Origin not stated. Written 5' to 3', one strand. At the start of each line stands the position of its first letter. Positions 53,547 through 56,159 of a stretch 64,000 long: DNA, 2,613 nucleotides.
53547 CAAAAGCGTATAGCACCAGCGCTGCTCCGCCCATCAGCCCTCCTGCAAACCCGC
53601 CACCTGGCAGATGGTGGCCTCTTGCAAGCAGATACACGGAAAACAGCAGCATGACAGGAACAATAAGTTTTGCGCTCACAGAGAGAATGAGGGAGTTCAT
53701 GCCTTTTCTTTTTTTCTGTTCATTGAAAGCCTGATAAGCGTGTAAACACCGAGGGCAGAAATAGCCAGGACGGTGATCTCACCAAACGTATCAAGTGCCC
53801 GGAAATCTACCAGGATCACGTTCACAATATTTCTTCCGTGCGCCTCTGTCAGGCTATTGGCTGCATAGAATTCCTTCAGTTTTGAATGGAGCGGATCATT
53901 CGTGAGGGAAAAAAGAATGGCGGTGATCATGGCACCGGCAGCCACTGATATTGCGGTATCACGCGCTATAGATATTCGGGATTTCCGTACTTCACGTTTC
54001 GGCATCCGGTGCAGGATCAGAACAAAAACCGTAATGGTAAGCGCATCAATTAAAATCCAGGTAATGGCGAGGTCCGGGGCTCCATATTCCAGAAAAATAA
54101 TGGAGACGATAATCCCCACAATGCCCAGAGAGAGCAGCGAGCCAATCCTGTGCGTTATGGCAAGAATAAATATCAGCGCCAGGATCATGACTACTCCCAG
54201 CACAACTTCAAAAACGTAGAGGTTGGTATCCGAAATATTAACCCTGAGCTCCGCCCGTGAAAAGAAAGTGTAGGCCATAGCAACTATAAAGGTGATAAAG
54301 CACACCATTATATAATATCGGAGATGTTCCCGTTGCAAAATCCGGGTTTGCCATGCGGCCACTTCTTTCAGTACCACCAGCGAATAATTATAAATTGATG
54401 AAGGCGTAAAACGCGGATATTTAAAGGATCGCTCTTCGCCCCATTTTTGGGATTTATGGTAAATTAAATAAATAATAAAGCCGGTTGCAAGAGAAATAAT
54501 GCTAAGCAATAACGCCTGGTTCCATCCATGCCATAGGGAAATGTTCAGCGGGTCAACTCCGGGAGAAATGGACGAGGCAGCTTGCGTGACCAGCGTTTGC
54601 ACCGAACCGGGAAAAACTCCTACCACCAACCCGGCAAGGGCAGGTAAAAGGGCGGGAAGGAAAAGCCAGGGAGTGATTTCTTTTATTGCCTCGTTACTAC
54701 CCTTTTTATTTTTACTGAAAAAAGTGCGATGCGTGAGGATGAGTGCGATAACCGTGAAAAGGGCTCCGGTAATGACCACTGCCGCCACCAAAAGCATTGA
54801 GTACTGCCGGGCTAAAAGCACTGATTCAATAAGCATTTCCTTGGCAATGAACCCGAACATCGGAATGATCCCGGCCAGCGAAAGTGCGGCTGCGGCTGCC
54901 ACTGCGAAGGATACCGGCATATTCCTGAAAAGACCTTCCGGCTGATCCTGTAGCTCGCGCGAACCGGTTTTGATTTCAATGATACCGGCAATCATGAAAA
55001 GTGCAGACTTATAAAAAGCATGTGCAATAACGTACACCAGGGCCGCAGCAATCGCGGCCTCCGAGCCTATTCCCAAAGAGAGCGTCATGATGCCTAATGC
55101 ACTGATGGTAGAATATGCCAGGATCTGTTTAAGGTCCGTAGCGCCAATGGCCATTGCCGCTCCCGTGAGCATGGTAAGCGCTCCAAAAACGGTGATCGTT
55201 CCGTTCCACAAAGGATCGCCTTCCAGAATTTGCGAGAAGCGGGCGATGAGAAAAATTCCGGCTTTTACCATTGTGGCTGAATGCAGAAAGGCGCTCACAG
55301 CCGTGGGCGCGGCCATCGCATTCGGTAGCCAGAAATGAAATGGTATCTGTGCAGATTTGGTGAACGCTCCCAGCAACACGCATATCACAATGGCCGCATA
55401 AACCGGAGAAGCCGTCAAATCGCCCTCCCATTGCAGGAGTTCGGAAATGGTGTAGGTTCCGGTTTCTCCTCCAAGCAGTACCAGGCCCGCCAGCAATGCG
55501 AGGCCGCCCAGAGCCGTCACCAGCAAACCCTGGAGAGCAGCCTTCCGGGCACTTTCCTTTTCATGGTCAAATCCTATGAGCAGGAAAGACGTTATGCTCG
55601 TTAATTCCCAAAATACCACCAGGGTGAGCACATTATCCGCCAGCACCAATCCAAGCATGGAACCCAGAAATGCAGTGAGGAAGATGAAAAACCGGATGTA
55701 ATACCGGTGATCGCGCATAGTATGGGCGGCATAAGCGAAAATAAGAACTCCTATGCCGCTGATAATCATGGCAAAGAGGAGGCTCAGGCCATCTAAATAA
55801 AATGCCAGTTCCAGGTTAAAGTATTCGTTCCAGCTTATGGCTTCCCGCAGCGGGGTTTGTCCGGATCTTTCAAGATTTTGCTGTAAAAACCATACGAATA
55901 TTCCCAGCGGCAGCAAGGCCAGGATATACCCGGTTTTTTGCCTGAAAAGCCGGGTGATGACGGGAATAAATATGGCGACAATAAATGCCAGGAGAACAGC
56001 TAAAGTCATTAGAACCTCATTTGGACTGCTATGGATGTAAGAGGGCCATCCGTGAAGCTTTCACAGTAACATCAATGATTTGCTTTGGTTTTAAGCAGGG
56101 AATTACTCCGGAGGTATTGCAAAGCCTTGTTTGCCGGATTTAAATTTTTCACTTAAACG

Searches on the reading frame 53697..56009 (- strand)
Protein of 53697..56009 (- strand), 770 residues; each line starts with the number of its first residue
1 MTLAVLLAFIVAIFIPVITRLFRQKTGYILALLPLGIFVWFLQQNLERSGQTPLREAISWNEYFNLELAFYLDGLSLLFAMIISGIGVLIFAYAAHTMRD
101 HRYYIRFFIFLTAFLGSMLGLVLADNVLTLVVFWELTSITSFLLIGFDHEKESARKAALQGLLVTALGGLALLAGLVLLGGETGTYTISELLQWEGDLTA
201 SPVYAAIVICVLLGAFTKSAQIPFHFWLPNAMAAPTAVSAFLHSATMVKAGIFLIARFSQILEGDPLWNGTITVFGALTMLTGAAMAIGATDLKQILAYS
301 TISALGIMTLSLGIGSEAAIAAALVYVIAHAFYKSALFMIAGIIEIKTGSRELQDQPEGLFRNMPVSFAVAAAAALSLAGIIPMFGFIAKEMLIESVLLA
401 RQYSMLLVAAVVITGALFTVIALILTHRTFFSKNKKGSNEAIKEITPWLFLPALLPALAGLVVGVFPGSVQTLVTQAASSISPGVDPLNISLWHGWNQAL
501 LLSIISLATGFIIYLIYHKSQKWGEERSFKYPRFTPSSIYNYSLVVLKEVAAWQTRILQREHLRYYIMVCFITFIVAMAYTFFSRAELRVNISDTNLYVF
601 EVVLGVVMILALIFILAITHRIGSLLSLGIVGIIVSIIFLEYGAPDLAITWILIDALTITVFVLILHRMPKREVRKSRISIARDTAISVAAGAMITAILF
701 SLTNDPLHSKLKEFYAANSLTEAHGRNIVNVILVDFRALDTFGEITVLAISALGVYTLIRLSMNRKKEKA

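Call 18: find_encoding_contigs(protein=window:53697-56009:-, flank=10000, max_places=1)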
Protein window:53697-56009:- (770 aa): 1 contig read that carries it; 1 place shown.
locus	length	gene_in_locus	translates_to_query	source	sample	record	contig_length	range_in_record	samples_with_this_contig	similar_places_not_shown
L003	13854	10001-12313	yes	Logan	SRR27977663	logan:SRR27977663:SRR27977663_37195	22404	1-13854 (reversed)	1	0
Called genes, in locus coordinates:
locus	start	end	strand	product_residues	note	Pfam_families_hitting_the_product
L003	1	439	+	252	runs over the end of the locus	PF02348:CTP_transf_3, PF12804:NTP_transf_3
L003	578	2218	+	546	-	PF06418:CTP_synth_N, PF00117:GATase, PF07722:Peptidase_C26 (weak)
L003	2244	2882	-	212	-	-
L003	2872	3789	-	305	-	-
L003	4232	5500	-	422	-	PF00202:Aminotran_3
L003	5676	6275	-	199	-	PF01926:MMR_HSR1, PF02421:FeoB_N, PF03193:RsgA_GTPase (weak), PF00350:Dynamin_N (faint)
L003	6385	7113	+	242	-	PF01209:Ubie_methyltran, PF13489:Methyltransf_23, PF08241:Methyltransf_11, PF08242:Methyltransf_12, PF13649:Methyltransf_25, PF13847:Methyltransf_31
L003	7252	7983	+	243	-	PF13568:OMP_b-brl_2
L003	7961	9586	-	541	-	PF00583:Acetyltransf_1, PF13508:Acetyltransf_7 (faint), PF00795:CN_hydrolase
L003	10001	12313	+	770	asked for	PF00662:Proton_antipo_N, PF00361:Proton_antipo_M, PF13244:MbhD, PF20501:MbhE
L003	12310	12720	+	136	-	PF04039:MnhB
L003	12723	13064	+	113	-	PF00420:Oxidored_q2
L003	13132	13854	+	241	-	?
